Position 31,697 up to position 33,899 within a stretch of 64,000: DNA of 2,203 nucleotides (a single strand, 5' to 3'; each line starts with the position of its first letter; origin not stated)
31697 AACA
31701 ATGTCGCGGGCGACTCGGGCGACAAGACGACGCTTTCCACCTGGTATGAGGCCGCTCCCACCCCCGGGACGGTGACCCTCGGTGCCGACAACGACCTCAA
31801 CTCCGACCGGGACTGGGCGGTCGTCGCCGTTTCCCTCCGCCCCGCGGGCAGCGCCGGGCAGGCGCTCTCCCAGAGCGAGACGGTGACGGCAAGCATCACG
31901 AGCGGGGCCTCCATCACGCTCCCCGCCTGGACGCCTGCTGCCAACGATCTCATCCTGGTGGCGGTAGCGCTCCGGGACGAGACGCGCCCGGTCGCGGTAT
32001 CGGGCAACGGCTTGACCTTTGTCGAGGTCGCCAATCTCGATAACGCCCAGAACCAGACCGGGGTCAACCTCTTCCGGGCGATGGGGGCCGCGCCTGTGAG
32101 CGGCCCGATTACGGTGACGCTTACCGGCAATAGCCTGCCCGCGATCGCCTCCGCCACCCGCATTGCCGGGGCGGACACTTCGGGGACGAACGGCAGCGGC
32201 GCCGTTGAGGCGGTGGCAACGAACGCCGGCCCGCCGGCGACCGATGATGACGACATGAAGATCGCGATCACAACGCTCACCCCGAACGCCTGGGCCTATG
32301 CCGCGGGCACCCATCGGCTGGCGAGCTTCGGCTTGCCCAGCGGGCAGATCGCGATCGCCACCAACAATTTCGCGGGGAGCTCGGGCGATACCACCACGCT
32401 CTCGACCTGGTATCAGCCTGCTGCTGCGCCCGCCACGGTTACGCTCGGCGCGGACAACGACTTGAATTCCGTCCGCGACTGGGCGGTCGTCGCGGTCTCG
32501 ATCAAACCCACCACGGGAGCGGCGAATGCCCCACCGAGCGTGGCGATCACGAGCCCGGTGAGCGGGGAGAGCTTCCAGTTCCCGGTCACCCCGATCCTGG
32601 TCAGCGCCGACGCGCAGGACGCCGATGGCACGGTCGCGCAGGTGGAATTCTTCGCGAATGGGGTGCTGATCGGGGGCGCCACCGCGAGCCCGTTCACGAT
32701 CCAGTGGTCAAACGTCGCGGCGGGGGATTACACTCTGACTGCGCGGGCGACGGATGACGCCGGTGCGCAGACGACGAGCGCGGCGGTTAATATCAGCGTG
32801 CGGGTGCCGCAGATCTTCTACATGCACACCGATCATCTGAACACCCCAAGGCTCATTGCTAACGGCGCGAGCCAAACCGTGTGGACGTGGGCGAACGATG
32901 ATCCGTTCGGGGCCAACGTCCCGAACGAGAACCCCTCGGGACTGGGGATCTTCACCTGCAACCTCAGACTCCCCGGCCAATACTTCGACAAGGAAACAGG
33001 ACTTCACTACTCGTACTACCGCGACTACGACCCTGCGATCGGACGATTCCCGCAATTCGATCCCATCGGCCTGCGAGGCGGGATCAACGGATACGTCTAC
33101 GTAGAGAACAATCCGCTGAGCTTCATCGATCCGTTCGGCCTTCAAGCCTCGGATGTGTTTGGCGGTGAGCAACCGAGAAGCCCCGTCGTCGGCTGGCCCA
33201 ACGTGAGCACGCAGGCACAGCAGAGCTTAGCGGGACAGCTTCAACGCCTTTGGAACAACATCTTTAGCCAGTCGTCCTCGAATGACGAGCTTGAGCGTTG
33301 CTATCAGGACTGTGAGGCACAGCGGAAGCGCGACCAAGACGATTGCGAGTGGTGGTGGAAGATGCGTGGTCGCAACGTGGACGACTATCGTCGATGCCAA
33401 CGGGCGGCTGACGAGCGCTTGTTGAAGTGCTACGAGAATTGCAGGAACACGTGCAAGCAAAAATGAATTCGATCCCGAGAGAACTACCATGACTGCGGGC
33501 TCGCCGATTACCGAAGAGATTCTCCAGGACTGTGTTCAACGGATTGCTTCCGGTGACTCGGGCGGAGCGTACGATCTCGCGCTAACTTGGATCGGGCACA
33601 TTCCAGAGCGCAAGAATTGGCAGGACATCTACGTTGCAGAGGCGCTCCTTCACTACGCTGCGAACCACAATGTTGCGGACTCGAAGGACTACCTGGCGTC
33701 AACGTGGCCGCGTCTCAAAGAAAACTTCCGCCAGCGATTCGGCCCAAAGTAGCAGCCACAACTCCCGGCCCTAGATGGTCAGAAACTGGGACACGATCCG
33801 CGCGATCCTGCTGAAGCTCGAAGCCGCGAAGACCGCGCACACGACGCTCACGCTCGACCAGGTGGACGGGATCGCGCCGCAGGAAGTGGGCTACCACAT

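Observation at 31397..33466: Atypical RHS-core protein: no YD-repeat shell, two tandem copies of an unrecognised 222-aa module, then an Ig-like domain fused directly to the RHS core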

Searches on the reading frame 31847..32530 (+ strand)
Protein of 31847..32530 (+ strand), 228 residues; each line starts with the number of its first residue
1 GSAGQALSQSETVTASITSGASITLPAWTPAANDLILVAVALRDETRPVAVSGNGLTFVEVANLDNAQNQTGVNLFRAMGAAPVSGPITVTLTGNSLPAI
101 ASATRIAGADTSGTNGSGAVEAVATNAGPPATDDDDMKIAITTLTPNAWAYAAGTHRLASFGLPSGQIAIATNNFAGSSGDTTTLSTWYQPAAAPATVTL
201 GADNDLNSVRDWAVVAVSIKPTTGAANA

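Call 19: search_solved_structures(query=A1, max_evalue=10)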
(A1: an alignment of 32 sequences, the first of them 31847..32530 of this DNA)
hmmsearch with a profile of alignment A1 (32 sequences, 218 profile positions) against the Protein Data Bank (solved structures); distinct sequences matched with E-value up to 10: 0.

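Call 20: search_protein_families(library=pfam, alignment_id=A1, max_evalue=1)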
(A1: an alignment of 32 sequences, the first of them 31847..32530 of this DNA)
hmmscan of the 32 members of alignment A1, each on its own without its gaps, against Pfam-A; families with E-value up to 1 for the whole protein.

A. member 1, window:31847-32530:+ (228 aa): 1 family
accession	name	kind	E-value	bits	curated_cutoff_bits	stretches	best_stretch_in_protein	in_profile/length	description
PF24208.1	Beta-tre_PLH30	-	0.059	13.8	27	0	113-147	60-95/130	Endo-acting ulvan lyase beta-trefoil domain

B. families by the number of members that match (of 32 scanned): 13 families
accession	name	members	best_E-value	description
PF13600.11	DUF4140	2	0.013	N-terminal domain of unknown function (DUF4140)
PF22211.2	Tsi3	2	0.017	Type six secretion immunity 3 domain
PF13573.12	SprB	2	0.022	SprB repeat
PF24208.1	Beta-tre_PLH30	2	0.059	Endo-acting ulvan lyase beta-trefoil domain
PF17141.9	DUF5114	1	0.01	Domain of unknown function (DUF5114)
PF21881.2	STIV_penton_2nd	1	0.01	A223 penton protein second domain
PF04151.21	PPC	1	0.063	Bacterial pre-peptidase C-terminal domain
PF23927.1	DUF7265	1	0.096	Domain of unknown function (DUF7265)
PF06333.17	Med13_C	1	0.12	Mediator complex subunit 13 C-terminal domain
PF11385.13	DUF3189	1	0.13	Protein of unknown function (DUF3189)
PF21087.2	Glyco_hydro_134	1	0.18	Glycosyl hydrolase family 134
PF22959.3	Ig_NUP210_15th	1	0.23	NUP210 Ig-like domain 15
PF12019.13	GspH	1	0.26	Type II transport protein GspH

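Call 21: search_protein_families(library=phrogs, alignment_id=A1, max_evalue=0.01)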
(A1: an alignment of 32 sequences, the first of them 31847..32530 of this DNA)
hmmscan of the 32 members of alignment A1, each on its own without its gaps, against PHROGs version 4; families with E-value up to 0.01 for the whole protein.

A. member 1, window:31847-32530:+ (228 aa): 0 families

B. families by the number of members that match (of 32 scanned): 4 families
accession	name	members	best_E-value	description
phrog_2106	-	9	3.1e-05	minor tail protein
phrog_38872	-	3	3.4e-06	-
phrog_553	-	3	0.00024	minor tail protein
phrog_2427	-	1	0.0039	-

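Call 30: predict_structure(alignment_id=A1)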
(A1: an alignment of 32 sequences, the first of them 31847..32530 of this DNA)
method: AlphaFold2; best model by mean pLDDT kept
length: 228 residues; sequences in the alignment: 32
mean_pLDDT: 95.8   pTM: 0.93
mean pLDDT of the five models: 95.8, 95.7, 95.5, 95.1, 94.6
residues with pLDDT >= 90: 216; 70-90: 5; 50-70: 6; < 50: 1
segments of 3 or more residues with pLDDT < 50: none
pLDDT, mean of each block of 10 residues (from residue 1): 81 98 97 98 97 98 97 98 98 98 98 97 97 96 98 98 98 96 98 98 97 98 71
secondary structure, 60 per line:
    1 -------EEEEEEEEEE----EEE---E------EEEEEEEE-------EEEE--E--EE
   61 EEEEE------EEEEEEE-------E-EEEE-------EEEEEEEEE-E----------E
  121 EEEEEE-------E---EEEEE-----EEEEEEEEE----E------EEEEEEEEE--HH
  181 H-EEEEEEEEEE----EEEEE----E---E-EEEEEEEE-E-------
elements in order: E8-17 E22-24 E35-42 E50-53 E59-65 E72-78 E88-91 E99-107 E120-126 E138-142 E148-156 E168-176 E183-192 E197-201 E212-219

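Call 34: fold_search(model_id=the predicted structure, library=pdb)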
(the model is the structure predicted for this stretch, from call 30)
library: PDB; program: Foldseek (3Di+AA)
matches with E <= 10: 613; with E <= 0.001: 0
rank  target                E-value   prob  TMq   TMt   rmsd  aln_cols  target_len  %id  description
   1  1w8x_J                2.3e-03  0.54  0.25  0.17  15.4       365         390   10  Structural analysis of PRD1 (released 2004-11-11)
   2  1w8x_A                2.6e-03  0.51  0.24  0.17  15.7       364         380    9  Structural analysis of PRD1 (released 2004-11-11)
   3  1w8x_G                2.7e-03  0.51  0.24  0.17  15.7       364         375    9  Structural analysis of PRD1 (released 2004-11-11)
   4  1w8x_B                4.0e-03  0.47  0.25  0.17  15.3       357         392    9  Structural analysis of PRD1 (released 2004-11-11)
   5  1w8x_F                4.7e-03  0.41  0.24  0.17  14.4       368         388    9  Structural analysis of PRD1 (released 2004-11-11)
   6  7ook_A                4.7e-03  0.30  0.22  0.15  15.8       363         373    8  Bacteriophage PRD1 Major Capsid Protein P3 in complex with CPZ (released 2022-06-08)
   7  1hqn_A                5.0e-03  0.33  0.22  0.16  15.7       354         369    8  THE SELENOMETHIONINE DERIVATIVE OF P3, THE MAJOR COAT PROTEIN OF THE LIPID-CONTAINING BACTERIOPHAGE PRD1. (released 2001-01-17)
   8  1gw8_A                7.0e-03  0.41  0.24  0.18  15.4       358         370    9  quasi-atomic resolution model of bacteriophage PRD1 sus607 mutant, obtained by combined cryo-EM and X-ray crystallogra (released 2002-03-15)
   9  1hqn_C                7.4e-03  0.44  0.26  0.19  14.9       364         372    9  THE SELENOMETHIONINE DERIVATIVE OF P3, THE MAJOR COAT PROTEIN OF THE LIPID-CONTAINING BACTERIOPHAGE PRD1. (released 2001-01-17)
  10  6q5u_E                7.4e-03  0.25  0.22  0.16  15.6       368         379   10  High resolution electron cryo-microscopy structure of the bacteriophage PR772 (released 2019-06-19)
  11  8ah3                  7.8e-03  0.57  0.28  0.19  12.4       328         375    9  DG04279 glycoside hydrolase family 172 (released 2023-08-16)
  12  6q5u_H                9.8e-03  0.28  0.22  0.16  15.2       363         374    7  High resolution electron cryo-microscopy structure of the bacteriophage PR772 (released 2019-06-19)
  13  1gw7_D                1.1e-02  0.38  0.25  0.18  14.0       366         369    8  QUASI-ATOMIC RESOLUTION MODEL OF BACTERIOPHAGE PRD1 CAPSID, OBTAINED BY COMBINED CRYO-EM AND X-RAY CRYSTALLOGRAPHY. (released 2002-03-13)
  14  1gw8_D                1.1e-02  0.38  0.25  0.18  13.9       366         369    8  quasi-atomic resolution model of bacteriophage PRD1 sus607 mutant, obtained by combined cryo-EM and X-ray crystallogra (released 2002-03-15)
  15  1w8x_E                1.2e-02  0.33  0.24  0.17  14.4       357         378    8  Structural analysis of PRD1 (released 2004-11-11)
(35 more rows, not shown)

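Call 46: find_related_loci(query=A2, collection=genome_contigs, flank=10000)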
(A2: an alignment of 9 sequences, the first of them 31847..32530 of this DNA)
Query A2 (228 aa) in genome_contigs; peptide patterns used: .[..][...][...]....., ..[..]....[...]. (x = any residue, [..] = any of these).
63 stretches matched a pattern; 3 encode a relative of the query (tblastn E <= 1e-3); 3 distinct loci.
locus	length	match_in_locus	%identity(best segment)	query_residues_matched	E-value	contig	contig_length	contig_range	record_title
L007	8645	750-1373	53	8-212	1e-62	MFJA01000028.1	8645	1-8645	MAG: Candidatus Gottesmanbacteria bacterium RBG_16_37_8 RBG_16_scaffold_18952, whole genome shotgun sequence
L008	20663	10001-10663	54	3-220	1e-62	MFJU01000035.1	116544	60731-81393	MAG: Candidatus Gottesmanbacteria bacterium RIFCSPLOWO2_01_FULL_42_22 rifcsplowo2_01_scaffold_498, whole genome shotgun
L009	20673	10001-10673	58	6-227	3e-61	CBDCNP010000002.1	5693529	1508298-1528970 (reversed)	MAG: Candidatus Marinacidobacterales bacterium isolate 830f3ca3-a0f5-4ab1-83b9-294b1c63e4d0 genome assembly, contig: con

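Call 47: find_related_loci(query=A2, collection=viral_contigs, flank=8000)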
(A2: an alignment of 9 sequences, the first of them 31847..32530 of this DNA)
Query A2 (228 aa) in viral_contigs; peptide patterns used: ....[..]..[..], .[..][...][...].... (x = any residue, [..] = any of these).
50 stretches matched a pattern; 3 encode a relative of the query (tblastn E <= 1e-3); 3 distinct loci.
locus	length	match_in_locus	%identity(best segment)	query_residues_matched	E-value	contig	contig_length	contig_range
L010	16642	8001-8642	61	11-224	5e-83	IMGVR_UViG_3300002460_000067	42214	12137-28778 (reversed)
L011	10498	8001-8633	54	10-221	2e-67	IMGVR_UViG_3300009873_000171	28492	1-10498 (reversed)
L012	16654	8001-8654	50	6-224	3e-62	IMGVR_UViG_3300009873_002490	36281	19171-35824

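Call 58: find_related_loci(query=A2, collection=metagenome_contigs, flank=10000)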
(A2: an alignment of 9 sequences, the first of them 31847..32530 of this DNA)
Query A2 (228 aa) in metagenome_contigs; peptide patterns used: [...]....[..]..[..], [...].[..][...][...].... (x = any residue, [..] = any of these).
149 stretches matched a pattern; 15 encode a relative of the query (tblastn E <= 1e-3); 15 distinct loci.
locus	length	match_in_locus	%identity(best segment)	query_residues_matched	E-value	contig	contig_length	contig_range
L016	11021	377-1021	78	7-221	2e-109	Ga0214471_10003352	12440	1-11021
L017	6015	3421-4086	63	6-228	3e-85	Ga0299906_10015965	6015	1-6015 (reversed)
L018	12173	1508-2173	63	6-228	3e-85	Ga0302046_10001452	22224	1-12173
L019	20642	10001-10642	61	11-224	1e-82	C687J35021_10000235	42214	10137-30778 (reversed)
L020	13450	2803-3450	58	11-221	2e-72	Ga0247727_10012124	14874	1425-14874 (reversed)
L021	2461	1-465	75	58-212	8e-72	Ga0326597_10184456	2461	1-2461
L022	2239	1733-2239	67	7-175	2e-70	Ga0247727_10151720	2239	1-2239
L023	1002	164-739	58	22-214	8e-71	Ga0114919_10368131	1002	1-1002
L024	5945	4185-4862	52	6-221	9e-62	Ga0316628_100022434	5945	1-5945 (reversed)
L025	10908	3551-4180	46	13-224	3e-49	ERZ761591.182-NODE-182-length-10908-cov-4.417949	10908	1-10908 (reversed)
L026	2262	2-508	54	52-220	6e-49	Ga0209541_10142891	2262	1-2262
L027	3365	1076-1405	74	111-220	2e-46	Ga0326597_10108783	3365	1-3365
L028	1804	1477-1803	65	6-114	5e-40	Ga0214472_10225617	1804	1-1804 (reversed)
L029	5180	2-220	71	148-220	3e-28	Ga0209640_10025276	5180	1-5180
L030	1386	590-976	42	29-151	1e-16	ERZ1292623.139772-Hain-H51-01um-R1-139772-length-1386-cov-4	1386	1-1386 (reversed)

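Call 70: search_protein_families(library=phrogs, proteins=[L010:33-3248:+, L010:4194-4955:+, L010:4962-6113:+, L010:6129-6707:+, L010:6656-7627:+, L010:7983-9266:+, L010:10197-11129:+, L010:11891-14161:+, L012:5430-6977:+, L012:7998-9485:+], max_evalue=0.001)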
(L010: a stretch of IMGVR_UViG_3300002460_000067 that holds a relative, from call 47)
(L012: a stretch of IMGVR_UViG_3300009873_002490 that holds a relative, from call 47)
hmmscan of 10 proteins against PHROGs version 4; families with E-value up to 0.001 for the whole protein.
L010:33-3248:+ (1072 aa): 0 families

L010:4194-4955:+ (254 aa): 0 families

L010:4962-6113:+ (384 aa): 4 families
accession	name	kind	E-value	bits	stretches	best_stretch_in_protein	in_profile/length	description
phrog_1328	-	head and packaging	1e-47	164.6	1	1-382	6-308/583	major head protein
phrog_1101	-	tail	4.4e-07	29.1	1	64-154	554-650/1405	tail protein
phrog_7578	-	unknown function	5.1e-06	26.7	1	65-130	24-94/300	-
phrog_4406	-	head and packaging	0.00054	17.7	1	86-134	1299-1349/3231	virion structural protein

L010:6129-6707:+ (193 aa): 0 families

L010:6656-7627:+ (324 aa): 0 families

L010:7983-9266:+ (428 aa): 1 family
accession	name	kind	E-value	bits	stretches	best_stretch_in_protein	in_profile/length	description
phrog_2106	-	tail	9.4e-05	22.6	1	8-186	201-378/386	minor tail protein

L010:10197-11129:+ (311 aa): 2 families
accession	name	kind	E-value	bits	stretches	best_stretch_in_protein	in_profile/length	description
phrog_1101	-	tail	1.4e-05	24.1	1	152-225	558-631/1405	tail protein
phrog_7578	-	unknown function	0.00035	20.7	1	152-222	27-98/300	-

L010:11891-14161:+ (757 aa): 0 families

L012:5430-6977:+ (516 aa): 0 families

L012:7998-9485:+ (496 aa): 0 families

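Call 91: fold_search(model_id=the predicted structure, library=viral)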
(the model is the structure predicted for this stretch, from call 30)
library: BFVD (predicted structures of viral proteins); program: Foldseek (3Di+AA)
matches with E <= 10: 844; with E <= 0.001: 66
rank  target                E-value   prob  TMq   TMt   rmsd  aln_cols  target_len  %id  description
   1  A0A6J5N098            9.7e-11  1.00  0.72  0.65   4.8       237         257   21  Uncharacterized protein [uncultured Caudovirales phage]
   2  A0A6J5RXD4            7.3e-10  1.00  0.75  0.34   3.6       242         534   18  Uncharacterized protein [uncultured Caudovirales phage]
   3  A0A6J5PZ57            1.6e-09  1.00  0.71  0.70   4.4       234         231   17  Uncharacterized protein [uncultured Caudovirales phage]
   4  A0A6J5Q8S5            1.6e-09  1.00  0.66  0.73   3.7       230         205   16  Uncharacterized protein [uncultured Caudovirales phage]
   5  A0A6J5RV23            1.8e-09  1.00  0.76  0.54   3.1       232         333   12  Ig-like domain-containing protein [uncultured Caudovirales phage]
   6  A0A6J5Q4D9            2.5e-09  1.00  0.74  0.43   3.3       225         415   20  Uncharacterized protein [uncultured Caudovirales phage]
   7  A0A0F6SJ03            5.2e-09  1.00  0.69  0.65   4.6       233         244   16  Uncharacterized protein [Sinorhizobium phage phiN3]
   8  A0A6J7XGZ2            5.9e-09  1.00  0.75  0.27   3.8       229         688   17  Uncharacterized protein [uncultured Caudovirales phage]
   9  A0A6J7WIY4            1.2e-08  1.00  0.66  0.67   5.2       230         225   19  Uncharacterized protein [uncultured Caudovirales phage]
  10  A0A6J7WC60            1.9e-08  1.00  0.69  0.68   5.4       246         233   18  Uncharacterized protein [uncultured Caudovirales phage]
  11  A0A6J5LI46            2.0e-08  1.00  0.68  0.71   4.1       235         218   21  Uncharacterized protein [uncultured Caudovirales phage]
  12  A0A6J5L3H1            6.9e-08  1.00  0.79  0.77   3.2       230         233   19  Uncharacterized protein [uncultured Caudovirales phage]
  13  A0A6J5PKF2            6.9e-08  1.00  0.69  0.63   3.8       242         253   12  Uncharacterized protein [uncultured Caudovirales phage]
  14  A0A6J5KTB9            9.7e-08  1.00  0.72  0.32   3.1       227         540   17  Uncharacterized protein [uncultured Caudovirales phage]
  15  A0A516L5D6            1.1e-07  1.00  0.70  0.72   4.0       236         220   16  (no name in the UniProt tables at hand)
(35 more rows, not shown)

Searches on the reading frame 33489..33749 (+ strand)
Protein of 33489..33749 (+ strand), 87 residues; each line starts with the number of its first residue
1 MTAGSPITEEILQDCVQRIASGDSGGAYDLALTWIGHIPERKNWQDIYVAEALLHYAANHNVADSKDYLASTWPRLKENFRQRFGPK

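Call 4: search_protein_families(library=pfam, proteins=[window:33489-33749:+], max_evalue=1)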
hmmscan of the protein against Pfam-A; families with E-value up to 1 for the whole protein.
window:33489-33749:+ (87 aa): 1 family
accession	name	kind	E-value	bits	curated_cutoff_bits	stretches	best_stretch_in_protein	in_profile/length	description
PF04190.19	GET4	-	0.088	12.9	30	1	27-81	123-175/257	Golgi to ER traffic protein 4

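Call 5: search_protein_families(library=ncbifam, proteins=[window:33489-33749:+], max_evalue=1)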
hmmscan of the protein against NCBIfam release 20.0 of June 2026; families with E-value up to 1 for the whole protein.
window:33489-33749:+ (87 aa): 1 family
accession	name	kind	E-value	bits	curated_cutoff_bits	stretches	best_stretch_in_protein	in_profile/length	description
TIGR02412.1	pepN_strep_liv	equivalog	0.085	11.1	591.2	1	29-76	294-340/832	aminopeptidase N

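Call 71: search_protein_representatives(protein=window:33489-33749:+)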
Query: 87 residues. Proteins with E-value up to 0.001 (for the whole library): 15; up to 1e-10: 2; up to 1e-30: 1. The best 15 are listed.
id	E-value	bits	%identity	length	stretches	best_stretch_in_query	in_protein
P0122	2.2e-45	168.5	83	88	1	1-87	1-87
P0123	2.7e-11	59.6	38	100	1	6-83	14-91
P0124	2.0e-10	56.8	37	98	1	7-85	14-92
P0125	3.1e-08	49.8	33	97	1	7-84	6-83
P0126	5.7e-08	49.0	38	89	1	11-83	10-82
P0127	6.1e-08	48.9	34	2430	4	9-41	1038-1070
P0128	2.3e-07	47.0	36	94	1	11-83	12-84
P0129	1.1e-06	44.8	-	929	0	-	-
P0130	5.4e-06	42.6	33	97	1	6-84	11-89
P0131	1.2e-05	41.5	31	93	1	7-84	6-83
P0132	5.1e-05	39.5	32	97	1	8-85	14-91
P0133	5.7e-05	39.4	31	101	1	7-77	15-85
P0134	1.4e-04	38.1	28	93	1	7-84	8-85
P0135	4.4e-04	36.5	29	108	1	8-84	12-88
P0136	4.4e-04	36.5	36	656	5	18-53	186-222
